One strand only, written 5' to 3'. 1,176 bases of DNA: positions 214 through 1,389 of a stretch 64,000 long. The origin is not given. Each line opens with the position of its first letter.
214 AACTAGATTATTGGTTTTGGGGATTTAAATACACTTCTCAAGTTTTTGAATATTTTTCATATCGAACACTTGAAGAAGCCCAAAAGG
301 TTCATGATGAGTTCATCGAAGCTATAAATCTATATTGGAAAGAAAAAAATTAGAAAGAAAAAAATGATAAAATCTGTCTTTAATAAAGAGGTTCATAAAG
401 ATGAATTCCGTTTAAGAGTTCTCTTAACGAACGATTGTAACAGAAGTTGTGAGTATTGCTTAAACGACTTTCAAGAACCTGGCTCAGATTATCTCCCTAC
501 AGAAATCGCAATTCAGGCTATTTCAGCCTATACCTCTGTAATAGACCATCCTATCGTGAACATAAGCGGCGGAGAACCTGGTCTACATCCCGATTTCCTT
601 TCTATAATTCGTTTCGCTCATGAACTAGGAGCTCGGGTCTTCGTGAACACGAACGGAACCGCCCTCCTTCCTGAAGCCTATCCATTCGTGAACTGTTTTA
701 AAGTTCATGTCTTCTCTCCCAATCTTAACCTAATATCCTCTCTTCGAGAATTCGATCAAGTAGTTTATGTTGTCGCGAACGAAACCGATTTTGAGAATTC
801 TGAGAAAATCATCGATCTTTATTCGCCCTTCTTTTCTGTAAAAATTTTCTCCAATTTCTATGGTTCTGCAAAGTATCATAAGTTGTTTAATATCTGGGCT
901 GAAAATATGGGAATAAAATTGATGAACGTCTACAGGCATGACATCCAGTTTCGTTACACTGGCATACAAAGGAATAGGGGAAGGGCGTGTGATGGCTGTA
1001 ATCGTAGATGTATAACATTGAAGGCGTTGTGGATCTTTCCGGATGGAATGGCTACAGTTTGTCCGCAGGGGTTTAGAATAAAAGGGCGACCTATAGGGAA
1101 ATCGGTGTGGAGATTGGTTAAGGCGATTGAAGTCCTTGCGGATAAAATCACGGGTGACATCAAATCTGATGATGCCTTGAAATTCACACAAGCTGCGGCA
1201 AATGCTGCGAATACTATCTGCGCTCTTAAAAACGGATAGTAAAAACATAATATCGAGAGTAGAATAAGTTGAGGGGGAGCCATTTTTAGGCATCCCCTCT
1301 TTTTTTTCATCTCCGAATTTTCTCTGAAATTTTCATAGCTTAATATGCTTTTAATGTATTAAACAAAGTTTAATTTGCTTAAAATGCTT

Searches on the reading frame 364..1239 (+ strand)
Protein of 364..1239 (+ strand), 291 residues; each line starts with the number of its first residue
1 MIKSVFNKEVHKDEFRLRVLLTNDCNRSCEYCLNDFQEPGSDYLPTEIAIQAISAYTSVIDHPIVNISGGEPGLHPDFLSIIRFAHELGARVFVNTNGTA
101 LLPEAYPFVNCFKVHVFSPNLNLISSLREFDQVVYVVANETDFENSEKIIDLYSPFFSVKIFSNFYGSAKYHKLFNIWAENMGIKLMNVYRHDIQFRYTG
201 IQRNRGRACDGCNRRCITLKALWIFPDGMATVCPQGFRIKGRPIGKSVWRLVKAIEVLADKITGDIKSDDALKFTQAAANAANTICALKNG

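Call 74: search_protein_families(library=pfam, proteins=[window:364-1239:+], max_evalue=0.001)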
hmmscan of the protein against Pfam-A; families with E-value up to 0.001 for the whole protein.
window:364-1239:+ (291 aa): 1 family
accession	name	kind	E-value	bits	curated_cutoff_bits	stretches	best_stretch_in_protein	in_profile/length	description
PF04055.27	Radical_SAM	-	7.8e-11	42.9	29.5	1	20-105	2-93/166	Radical SAM superfamily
